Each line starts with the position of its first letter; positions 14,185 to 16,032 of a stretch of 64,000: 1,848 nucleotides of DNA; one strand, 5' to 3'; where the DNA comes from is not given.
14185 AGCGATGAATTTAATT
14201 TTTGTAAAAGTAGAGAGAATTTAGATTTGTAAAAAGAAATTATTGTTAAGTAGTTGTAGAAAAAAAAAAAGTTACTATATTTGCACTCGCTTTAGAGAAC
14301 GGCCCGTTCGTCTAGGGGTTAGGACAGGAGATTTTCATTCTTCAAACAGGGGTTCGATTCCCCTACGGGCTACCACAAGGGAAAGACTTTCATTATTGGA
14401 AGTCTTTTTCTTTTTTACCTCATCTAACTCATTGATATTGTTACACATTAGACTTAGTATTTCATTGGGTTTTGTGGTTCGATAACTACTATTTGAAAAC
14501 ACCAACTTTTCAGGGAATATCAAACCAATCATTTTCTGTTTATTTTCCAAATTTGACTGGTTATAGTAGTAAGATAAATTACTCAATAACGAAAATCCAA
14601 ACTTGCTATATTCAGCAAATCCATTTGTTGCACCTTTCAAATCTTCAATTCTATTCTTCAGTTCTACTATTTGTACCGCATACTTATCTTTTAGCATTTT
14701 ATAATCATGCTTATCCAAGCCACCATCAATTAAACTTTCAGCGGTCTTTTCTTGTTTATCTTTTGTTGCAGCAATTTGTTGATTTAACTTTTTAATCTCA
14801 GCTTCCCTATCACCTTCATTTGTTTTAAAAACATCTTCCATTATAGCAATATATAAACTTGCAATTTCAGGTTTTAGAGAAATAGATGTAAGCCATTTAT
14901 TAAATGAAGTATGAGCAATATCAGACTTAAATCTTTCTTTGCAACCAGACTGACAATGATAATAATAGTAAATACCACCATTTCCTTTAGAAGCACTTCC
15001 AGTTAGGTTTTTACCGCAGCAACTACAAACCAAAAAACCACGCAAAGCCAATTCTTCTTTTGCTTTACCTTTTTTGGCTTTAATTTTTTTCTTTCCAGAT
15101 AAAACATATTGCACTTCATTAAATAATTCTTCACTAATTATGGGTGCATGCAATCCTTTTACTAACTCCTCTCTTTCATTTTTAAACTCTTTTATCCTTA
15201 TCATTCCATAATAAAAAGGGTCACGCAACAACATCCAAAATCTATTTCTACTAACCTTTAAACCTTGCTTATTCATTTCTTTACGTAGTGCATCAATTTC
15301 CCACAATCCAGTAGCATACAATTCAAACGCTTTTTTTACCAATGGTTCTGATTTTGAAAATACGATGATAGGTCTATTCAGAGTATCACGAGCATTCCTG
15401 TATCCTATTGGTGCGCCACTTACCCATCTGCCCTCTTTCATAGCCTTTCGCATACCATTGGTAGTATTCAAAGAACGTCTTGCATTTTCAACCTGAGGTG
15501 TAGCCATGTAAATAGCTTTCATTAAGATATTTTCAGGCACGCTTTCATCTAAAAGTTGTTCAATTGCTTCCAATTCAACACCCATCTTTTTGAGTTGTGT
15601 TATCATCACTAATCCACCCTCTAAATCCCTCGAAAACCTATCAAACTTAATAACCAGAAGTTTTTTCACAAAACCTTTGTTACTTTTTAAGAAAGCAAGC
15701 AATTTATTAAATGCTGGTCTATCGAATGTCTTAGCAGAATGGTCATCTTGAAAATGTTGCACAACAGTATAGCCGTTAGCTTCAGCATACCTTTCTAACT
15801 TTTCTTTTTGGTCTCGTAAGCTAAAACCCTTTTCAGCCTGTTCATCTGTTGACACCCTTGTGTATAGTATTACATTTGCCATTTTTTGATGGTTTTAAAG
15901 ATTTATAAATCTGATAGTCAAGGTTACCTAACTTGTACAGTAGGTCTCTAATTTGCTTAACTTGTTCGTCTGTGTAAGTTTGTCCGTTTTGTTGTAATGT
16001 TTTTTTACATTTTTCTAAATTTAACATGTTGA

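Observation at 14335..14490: Attachment core lies inside the serine recombinase gene, so integration swaps its C-terminus and makes it antisense to tRNA-Glu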

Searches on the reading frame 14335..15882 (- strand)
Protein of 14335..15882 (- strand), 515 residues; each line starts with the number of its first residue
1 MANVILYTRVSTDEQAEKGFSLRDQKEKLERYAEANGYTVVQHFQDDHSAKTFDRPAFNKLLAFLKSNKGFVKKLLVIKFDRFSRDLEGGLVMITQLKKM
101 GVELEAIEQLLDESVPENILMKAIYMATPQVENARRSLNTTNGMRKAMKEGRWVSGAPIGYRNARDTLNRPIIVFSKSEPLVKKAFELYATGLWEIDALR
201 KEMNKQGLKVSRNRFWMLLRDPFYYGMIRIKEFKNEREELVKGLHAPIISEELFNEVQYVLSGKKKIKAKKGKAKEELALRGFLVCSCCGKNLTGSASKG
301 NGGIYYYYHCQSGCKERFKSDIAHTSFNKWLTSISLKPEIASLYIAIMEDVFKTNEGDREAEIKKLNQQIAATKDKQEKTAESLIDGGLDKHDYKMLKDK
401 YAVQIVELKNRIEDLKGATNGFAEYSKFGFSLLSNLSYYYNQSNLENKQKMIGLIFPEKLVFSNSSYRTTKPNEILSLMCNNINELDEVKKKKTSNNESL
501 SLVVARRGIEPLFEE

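Call 7: search_protein_families(library=pfam, proteins=[window:14335-15882:-], max_evalue=0.01)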
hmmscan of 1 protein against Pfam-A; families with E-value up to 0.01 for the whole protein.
window:14335-15882:- (515 aa): 3 families
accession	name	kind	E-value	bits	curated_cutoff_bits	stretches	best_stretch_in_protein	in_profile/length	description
PF00239.26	Resolvase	-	4.4e-28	98.6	23.3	1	4-153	1-145/145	Resolvase, N terminal domain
PF07508.19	Recombinase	-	7e-12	45.9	21.1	1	179-263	4-101/102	Recombinase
PF13408.12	Zn_ribbon_recom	-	5.1e-05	24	25.3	1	280-312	2-31/58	Recombinase zinc beta ribbon domain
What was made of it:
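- On Large serine recombinase (serine integrase): PF00239, E=4e-28 (call 7). PF13408 at 24.0 bits, just under its 25.3-bit cut-off (call 7).
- On Mx8-type 'attP inside the integrase gene': The domain architecture is that of a serine recombinase (call 7).
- Closest known: Myxococcus phage Mx8 integrase. Different: Mx8 Int is a tyrosine recombinase; this enzyme is a large serine recombinase (call 7).
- The ORF has Resolvase, Recombinase and zinc-ribbon domains (call 7).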

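Call 8: find_homologous_proteins(query=window:14335-15882:-, max_evalue=1e-20)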
Query window:14335-15882:- (515 aa): 2587 proteins with E <= 1e-20 among 8000 candidates; the best 120 are listed.
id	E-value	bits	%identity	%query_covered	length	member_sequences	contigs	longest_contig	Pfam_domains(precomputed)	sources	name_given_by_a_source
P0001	0.0e+0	1073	92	100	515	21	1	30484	PF07508.20,PF00239.27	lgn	-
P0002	1.3e-281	953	82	99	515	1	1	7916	PF07508.20,PF00239.27,PF13408.13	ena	-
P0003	6.0e-280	947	81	100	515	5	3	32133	PF07508.20,PF00239.27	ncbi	-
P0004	3.9e-279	944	81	100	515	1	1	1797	PF07508.20,PF00239.27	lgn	-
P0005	1.6e-268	909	77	100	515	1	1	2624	PF07508.20,PF00239.27,PF13408.13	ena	-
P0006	2.3e-216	737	64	100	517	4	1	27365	PF07508.20,PF00239.27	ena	-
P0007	1.9e-213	728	62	99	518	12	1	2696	PF07508.20,PF00239.27,PF13408.13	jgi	jgi:site-specific DNA recombinase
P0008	5.2e-213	726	62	99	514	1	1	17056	PF07508.20,PF00239.27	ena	-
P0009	8.6e-211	719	62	99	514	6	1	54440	PF07508.20,PF00239.27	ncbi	-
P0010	4.1e-206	704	61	99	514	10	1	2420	PF07508.20,PF00239.27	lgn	-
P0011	4.8e-206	703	60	100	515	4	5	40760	PF07508.20,PF00239.27,PF13408.13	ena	-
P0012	1.1e-202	692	60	99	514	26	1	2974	PF07508.20,PF00239.27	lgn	-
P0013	2.1e-202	691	59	99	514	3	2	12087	PF07508.20,PF00239.27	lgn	-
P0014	6.6e-202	690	59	99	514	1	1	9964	PF07508.20,PF00239.27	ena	-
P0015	8.9e-202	689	59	99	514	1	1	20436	PF07508.20,PF00239.27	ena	-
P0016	3.8e-200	684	58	100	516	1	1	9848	PF07508.20,PF00239.27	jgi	jgi:site-specific DNA recombinase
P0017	7.2e-200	683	59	99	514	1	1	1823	PF07508.20,PF00239.27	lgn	-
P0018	9.9e-200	683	59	99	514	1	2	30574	PF07508.20,PF00239.27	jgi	jgi:site-specific DNA recombinase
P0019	2.2e-199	681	58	99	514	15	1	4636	PF07508.20,PF00239.27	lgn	-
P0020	2.3e-199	681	58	99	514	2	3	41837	PF07508.20,PF00239.27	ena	-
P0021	7.2e-199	680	59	99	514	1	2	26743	PF07508.20,PF00239.27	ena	-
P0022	7.3e-199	680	60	98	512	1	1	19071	PF07508.20,PF00239.27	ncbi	-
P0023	1.9e-198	678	60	99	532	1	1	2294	PF07508.20,PF00239.27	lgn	-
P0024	5.9e-196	670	59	99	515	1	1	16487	PF07508.20,PF00239.27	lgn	-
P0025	1.3e-195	669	58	99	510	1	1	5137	PF07508.20,PF00239.27,PF13408.13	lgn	-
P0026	3.4e-195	668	58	99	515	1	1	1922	PF07508.20,PF00239.27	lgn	-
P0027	1.4e-194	666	57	99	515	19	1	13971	PF07508.20,PF00239.27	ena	-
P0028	2.8e-194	665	57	99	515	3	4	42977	PF07508.20,PF00239.27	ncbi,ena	-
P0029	7.2e-193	660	57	99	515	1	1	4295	PF07508.20,PF00239.27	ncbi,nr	ncbi:MAG: recombinase family protein [Verrucomicrobia bacterium]|nr:recombinase family protein [Verr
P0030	8.5e-193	660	57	99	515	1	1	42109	PF07508.20,PF00239.27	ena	-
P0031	2.1e-192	658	57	99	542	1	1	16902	PF07508.20,PF00239.27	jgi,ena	-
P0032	7.4e-192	657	57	99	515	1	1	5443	PF07508.20,PF00239.27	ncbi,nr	ncbi:MAG: recombinase family protein [Bacteroidetes bacterium]|nr:recombinase family protein [Bacter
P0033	1.3e-191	656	57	99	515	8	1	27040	PF07508.20,PF00239.27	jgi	jgi:site-specific DNA recombinase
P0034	1.2e-190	653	57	100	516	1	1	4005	PF07508.20,PF00239.27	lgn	-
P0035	4.6e-190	651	56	99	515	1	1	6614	PF07508.20,PF00239.27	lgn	-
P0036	1.5e-189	649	57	99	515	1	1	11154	PF07508.20,PF00239.27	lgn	-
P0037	1.6e-188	646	57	99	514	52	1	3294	PF07508.20,PF00239.27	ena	-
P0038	3.1e-188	645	91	62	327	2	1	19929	PF07508.20,PF13408.13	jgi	jgi:site-specific DNA recombinase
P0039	5.1e-187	641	57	99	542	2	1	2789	PF07508.20,PF00239.27,PF13408.13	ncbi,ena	-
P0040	4.6e-186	638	55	99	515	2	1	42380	PF07508.20,PF00239.27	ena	-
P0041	6.6e-186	637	58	98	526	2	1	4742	PF07508.20,PF00239.27,PF13408.13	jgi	-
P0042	1.5e-185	636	58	98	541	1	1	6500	PF07508.20,PF00239.27,PF13408.13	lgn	-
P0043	1.6e-185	636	56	99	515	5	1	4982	PF07508.20,PF00239.27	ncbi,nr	ncbi:MAG TPA: recombinase family protein [Hanamia sp.]|nr:recombinase family protein [Hanamia sp.]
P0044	1.6e-183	629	56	99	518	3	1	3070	PF07508.20,PF00239.27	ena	-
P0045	2.3e-183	629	57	99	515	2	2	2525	PF07508.20,PF00239.27,PF13408.13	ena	-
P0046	8.2e-183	627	57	98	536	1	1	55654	PF07508.20,PF00239.27,PF13408.13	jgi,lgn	-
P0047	2.0e-182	626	59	93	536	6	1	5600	PF07508.20,PF00239.27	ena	-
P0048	6.0e-182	624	58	93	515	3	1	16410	PF07508.20,PF00239.27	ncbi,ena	-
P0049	1.7e-180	619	55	99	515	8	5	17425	PF07508.20,PF00239.27,PF13408.13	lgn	-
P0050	1.8e-180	619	56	93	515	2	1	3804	PF07508.20,PF00239.27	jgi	jgi:site-specific DNA recombinase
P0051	4.1e-180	618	55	99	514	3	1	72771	PF07508.20,PF00239.27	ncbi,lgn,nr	ncbi:MAG: recombinase family protein [Chitinophagaceae bacterium]|nr:recombinase family protein [Chi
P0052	7.1e-180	617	54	99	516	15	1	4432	PF07508.20,PF00239.27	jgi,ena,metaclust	metaclust:\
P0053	4.8e-179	614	55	99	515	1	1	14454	PF07508.20,PF00239.27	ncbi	-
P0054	6.7e-179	614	55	100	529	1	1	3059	PF07508.20,PF00239.27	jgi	jgi:site-specific DNA recombinase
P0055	7.4e-179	614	54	99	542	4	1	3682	PF07508.20,PF00239.27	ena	-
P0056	7.5e-179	614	54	99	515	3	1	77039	PF07508.20,PF00239.27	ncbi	-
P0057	5.5e-178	611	54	99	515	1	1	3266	PF07508.20,PF00239.27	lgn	-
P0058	7.8e-178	610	54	99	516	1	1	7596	PF07508.20,PF00239.27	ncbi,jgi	jgi:site-specific DNA recombinase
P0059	1.0e-177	610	54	99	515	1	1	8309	PF07508.20,PF00239.27,PF13408.13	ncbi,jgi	jgi:site-specific DNA recombinase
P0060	2.2e-177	609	54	99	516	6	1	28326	PF07508.20,PF00239.27,PF13408.13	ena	-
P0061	2.6e-177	609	52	100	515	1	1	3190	PF07508.20,PF00239.27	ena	-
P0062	4.8e-177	608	53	99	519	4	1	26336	PF07508.20,PF00239.27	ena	-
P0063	5.2e-177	608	54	99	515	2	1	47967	PF07508.20,PF00239.27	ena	-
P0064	1.1e-176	607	54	100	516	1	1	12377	PF07508.20,PF00239.27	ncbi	-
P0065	1.5e-176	606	54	99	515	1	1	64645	PF07508.20,PF00239.27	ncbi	ncbi:recombinase family protein [soil metagenome]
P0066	1.2e-175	603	52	99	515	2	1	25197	PF07508.20,PF00239.27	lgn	-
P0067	3.1e-175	602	54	99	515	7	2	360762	PF07508.20,PF00239.27,PF13408.13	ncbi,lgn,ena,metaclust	metaclust:\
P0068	5.1e-175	601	54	99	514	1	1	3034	PF07508.20,PF00239.27,PF13408.13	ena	-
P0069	1.3e-174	600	47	99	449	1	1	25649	PF00239.27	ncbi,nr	ncbi:MAG: recombinase family protein [Sphingobacteriales bacterium]|nr:recombinase family protein [S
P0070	2.5e-174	599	52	99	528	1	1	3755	PF07508.20,PF00239.27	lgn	-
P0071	3.2e-174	598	53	99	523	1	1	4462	PF07508.20,PF00239.27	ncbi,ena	-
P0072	7.0e-174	597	54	99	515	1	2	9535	PF07508.20,PF00239.27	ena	-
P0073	1.6e-173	596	54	99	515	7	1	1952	PF07508.20,PF00239.27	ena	-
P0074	2.3e-173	596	54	99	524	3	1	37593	PF07508.20,PF00239.27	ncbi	-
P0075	4.0e-173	595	51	99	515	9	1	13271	PF07508.20,PF00239.27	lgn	-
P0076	6.0e-173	594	52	99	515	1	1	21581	PF07508.20,PF00239.27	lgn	-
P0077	1.1e-172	593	54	99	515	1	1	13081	PF07508.20,PF00239.27,PF13408.13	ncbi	-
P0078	3.5e-172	592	52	100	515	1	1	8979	PF07508.20,PF00239.27,PF13408.13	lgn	-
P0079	5.6e-172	591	53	99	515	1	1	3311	PF07508.20,PF00239.27,PF13408.13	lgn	-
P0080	8.2e-172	591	51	99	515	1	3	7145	PF07508.20,PF00239.27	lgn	-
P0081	4.2e-171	588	52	100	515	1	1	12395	PF07508.20,PF00239.27,PF13408.13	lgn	-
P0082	1.7e-170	586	52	100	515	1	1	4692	PF07508.20,PF00239.27,PF13408.13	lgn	-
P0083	5.4e-170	585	50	99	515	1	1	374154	PF07508.20,PF00239.27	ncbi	-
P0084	7.1e-170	584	51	99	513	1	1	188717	PF07508.20,PF00239.27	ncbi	ncbi:MAG: recombinase family protein [Bacteroidia bacterium]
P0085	1.3e-169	583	53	98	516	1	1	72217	PF07508.20,PF00239.27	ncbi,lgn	-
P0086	1.8e-169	583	56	93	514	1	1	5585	PF07508.20,PF00239.27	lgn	-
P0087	4.4e-169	582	53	98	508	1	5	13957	PF07508.20,PF00239.27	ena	-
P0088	1.6e-168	580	53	98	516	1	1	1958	PF07508.20,PF00239.27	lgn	-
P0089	1.6e-168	580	52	99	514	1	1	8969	PF07508.20,PF00239.27,PF13408.13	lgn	-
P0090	1.7e-168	580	52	100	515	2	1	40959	PF07508.20,PF00239.27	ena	-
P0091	1.2e-167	577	50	99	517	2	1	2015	PF07508.20,PF00239.27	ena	-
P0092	1.7e-167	576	51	100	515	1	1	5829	PF07508.20,PF00239.27,PF13408.13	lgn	-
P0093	2.4e-167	576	51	99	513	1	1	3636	PF07508.20,PF00239.27,PF13408.13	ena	-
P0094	6.8e-167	574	51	99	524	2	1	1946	PF07508.20,PF00239.27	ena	-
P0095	1.1e-166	574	49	99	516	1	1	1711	PF07508.20,PF00239.27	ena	-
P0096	3.0e-166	572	52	99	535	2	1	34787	PF07508.20,PF00239.27,PF13408.13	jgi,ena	jgi:site-specific DNA recombinase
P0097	8.4e-166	571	50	99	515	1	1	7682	PF07508.20,PF00239.27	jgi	jgi:site-specific DNA recombinase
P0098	4.2e-165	568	54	93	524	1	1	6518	PF07508.20,PF00239.27,PF13408.13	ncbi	-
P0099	1.1e-164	567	51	99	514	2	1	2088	PF07508.20,PF00239.27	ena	-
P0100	2.7e-164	566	50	99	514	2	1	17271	PF07508.20,PF00239.27,PF13408.13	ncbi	-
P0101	8.2e-164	564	52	95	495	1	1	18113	PF07508.20,PF00239.27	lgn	-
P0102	2.1e-163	563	49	100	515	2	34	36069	PF07508.20,PF00239.27,PF13408.13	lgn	-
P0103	5.5e-163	561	50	100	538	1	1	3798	PF07508.20,PF00239.27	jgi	jgi:site-specific DNA recombinase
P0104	9.1e-163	561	51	100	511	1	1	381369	PF07508.20,PF00239.27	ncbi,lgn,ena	-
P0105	2.0e-162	560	49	96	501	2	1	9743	PF07508.20,PF00239.27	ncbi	ncbi:MAG: recombinase family protein, partial [Ilyomonas sp.]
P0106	3.9e-162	559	51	99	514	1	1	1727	PF07508.20,PF00239.27,PF13408.13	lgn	-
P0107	3.2e-160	552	50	100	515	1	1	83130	PF07508.20,PF00239.27,PF13408.13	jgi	jgi:site-specific DNA recombinase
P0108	2.9e-159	549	50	93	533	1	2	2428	PF07508.20,PF00239.27,PF13408.13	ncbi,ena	-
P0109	3.3e-159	549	59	79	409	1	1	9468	PF07508.20,PF00239.27,PF13408.13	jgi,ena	-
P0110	8.6e-159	548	49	99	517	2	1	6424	PF07508.20,PF00239.27,PF13408.13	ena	-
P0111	4.0e-158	545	50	99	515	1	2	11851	PF07508.20,PF00239.27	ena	-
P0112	3.5e-156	539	50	98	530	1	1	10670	PF07508.20,PF00239.27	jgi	jgi:DNA invertase Pin-like site-specific DNA recombinase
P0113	3.8e-156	539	48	99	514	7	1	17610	PF07508.20,PF00239.27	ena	-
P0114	1.9e-155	537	48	99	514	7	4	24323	PF07508.20,PF00239.27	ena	-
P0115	3.9e-155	536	50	99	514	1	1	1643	PF07508.20,PF00239.27,PF13408.13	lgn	-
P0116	6.9e-155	535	49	99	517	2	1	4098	PF07508.20,PF00239.27,PF13408.13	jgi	jgi:site-specific DNA recombinase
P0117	3.4e-154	532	48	99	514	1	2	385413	PF07508.20,PF00239.27,PF13408.13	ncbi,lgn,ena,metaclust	metaclust:\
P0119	3.5e-153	529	48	99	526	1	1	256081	PF07508.20,PF00239.27,PF13408.13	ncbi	-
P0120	9.4e-153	528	49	99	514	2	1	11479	PF07508.20,PF00239.27,PF13408.13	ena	-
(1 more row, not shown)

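Call 11: find_encoding_contigs(protein=P0001, flank=10000, max_places=3)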
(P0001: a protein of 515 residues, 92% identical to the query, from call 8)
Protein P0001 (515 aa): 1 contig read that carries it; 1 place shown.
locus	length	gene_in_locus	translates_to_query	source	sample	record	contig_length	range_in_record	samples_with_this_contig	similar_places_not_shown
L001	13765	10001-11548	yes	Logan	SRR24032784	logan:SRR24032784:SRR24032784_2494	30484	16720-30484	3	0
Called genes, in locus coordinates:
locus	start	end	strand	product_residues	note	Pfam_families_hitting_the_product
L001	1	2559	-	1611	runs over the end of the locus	PF05127:NAT10_TcmA_helicase (faint), PF25794:SACS, PF00580:UvrD-helicase, PF13086:AAA_11, PF13245:AAA_19, PF13604:AAA_30, PF13087:AAA_12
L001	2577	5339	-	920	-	PF04851:ResIII, PF00270:DEAD (weak), PF19778:RE_endonuc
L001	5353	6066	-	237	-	-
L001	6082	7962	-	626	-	PF01555:N6_N4_Mtase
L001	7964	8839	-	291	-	-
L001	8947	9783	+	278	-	PF13411:MerR_1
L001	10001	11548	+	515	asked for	PF00239:Resolvase, PF07508:Recombinase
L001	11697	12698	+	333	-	PF00044:Gp_dh_N, PF02800:Gp_dh_C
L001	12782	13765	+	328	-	?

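Call 12: find_encoding_contigs(protein=P0003, flank=10000, max_places=4)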
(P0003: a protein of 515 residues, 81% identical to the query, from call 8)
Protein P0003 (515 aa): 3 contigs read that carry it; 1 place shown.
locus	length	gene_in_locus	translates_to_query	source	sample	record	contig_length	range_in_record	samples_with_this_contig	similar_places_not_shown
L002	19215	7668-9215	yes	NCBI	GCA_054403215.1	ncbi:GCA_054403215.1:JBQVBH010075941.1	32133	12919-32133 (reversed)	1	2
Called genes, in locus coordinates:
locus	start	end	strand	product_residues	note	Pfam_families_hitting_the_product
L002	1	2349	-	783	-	?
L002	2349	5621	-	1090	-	PF13091:PLDc_2 (weak), PF00176:SNF2-rel_dom (weak), PF00270:DEAD (faint), PF04851:ResIII, PF00271:Helicase_C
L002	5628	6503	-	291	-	-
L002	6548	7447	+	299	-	PF13411:MerR_1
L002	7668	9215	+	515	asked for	PF00239:Resolvase, PF07508:Recombinase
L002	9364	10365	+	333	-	PF00044:Gp_dh_N, PF02800:Gp_dh_C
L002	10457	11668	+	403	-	PF00162:PGK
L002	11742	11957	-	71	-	-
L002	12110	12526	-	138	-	PF01242:PTPS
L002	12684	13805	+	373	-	PF13177:DNA_pol3_delta2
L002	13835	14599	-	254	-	PF02678:Pirin, PF05726:Pirin_C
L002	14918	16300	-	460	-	-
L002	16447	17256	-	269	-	-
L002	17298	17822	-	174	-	PF12867:DinB_2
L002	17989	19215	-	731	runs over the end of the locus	PF00378:ECH_1, PF16113:ECH_2, PF02737:3HCDH_N, PF00725:3HCDH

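Call 30: find_encoding_contigs(protein=P0046, flank=10000, max_places=3)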
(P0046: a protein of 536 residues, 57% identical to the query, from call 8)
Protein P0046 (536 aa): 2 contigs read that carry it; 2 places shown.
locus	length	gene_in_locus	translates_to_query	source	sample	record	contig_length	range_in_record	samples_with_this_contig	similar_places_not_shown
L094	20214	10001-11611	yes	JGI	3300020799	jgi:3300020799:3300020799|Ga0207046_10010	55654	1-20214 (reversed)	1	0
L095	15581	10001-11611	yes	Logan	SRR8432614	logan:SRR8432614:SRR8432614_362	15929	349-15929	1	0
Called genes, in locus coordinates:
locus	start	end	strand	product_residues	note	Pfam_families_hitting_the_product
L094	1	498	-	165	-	PF00072:Response_reg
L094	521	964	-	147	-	PF00072:Response_reg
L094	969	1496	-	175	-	PF00072:Response_reg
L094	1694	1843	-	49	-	-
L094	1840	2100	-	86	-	-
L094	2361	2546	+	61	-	-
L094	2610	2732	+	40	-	-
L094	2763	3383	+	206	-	-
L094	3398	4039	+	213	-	-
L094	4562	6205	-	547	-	PF18962:Por_Secre_tail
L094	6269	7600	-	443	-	PF18962:Por_Secre_tail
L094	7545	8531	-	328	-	-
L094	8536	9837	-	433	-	-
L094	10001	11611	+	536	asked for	PF00239:Resolvase, PF07508:Recombinase, PF13408:Zn_ribbon_recom (faint)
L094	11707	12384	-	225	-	-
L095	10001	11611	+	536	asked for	PF00239:Resolvase, PF07508:Recombinase, PF13408:Zn_ribbon_recom (faint)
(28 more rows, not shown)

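Call 31: find_encoding_contigs(protein=P0042, flank=10000, max_places=3)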
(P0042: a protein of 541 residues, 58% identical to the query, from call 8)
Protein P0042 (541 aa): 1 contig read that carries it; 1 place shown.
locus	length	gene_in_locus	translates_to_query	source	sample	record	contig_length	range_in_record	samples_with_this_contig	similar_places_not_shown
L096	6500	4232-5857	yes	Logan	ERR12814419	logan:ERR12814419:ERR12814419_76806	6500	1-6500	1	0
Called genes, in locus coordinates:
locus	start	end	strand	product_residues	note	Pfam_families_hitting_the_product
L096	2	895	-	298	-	?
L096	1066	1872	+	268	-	PF18144:SMODS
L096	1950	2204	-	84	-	-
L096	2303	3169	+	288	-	-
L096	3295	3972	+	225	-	-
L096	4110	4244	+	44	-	-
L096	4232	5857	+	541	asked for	PF00239:Resolvase, PF07508:Recombinase, PF13408:Zn_ribbon_recom (weak)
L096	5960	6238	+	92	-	-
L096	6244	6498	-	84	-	?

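Call 32: find_encoding_contigs(protein=P0002, flank=10000, max_places=3)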
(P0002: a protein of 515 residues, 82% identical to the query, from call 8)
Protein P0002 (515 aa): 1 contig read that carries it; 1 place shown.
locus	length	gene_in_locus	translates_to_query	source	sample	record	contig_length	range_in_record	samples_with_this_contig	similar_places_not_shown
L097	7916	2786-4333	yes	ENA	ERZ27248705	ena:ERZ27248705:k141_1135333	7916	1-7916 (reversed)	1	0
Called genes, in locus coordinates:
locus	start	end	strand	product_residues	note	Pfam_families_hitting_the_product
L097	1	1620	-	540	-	?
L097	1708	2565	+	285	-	PF13411:MerR_1 (weak)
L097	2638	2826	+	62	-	-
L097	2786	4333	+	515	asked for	PF00239:Resolvase, PF07508:Recombinase, PF13408:Zn_ribbon_recom (faint)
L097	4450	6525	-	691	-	PF00133:tRNA-synt_1, PF01406:tRNA-synt_1e (faint), PF09334:tRNA-synt_1g, PF08264:Anticodon_1 (weak), PF19303:Anticodon_3, PF01588:tRNA_bind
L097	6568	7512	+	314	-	PF02016:Peptidase_S66, PF17676:Peptidase_S66C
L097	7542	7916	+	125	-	?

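Call 39: find_related_loci(query=A2, collection=viral_contigs, flank=10000)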
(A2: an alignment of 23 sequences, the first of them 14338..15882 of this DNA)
Query A2 (515 aa) in viral_contigs; peptide patterns used: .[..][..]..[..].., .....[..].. (x = any residue, [..] = any of these).
442 stretches matched a pattern; 401 encode a relative of the query (tblastn E <= 1e-3); the best 80 are kept; 80 distinct loci.
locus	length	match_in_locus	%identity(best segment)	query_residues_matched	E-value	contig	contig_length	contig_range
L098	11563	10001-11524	38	6-511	6e-111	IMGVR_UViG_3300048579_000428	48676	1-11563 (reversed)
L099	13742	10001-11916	38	1-511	2e-104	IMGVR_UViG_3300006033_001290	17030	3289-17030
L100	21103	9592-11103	38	6-508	6e-101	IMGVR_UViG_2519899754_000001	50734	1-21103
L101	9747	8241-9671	39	4-479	9e-101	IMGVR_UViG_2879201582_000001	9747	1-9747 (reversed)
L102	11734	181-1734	37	1-513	1e-96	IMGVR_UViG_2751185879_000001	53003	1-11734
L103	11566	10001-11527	36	3-511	8e-94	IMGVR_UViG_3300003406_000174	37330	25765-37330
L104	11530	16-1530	37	6-496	3e-89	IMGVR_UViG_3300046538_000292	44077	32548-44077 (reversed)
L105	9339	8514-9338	44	3-277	4e-62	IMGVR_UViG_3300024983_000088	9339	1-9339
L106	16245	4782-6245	28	3-483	2e-50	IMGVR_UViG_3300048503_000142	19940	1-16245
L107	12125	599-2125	39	6-509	9e-107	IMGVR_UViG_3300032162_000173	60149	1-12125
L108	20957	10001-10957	28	6-310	2e-34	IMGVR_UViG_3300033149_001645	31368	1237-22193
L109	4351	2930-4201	28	4-391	1e-33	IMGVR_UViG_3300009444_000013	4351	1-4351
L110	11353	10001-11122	28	6-395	4e-33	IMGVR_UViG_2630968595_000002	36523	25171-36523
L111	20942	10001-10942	29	4-311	7e-32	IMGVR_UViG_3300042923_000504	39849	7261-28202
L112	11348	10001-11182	28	6-416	1e-31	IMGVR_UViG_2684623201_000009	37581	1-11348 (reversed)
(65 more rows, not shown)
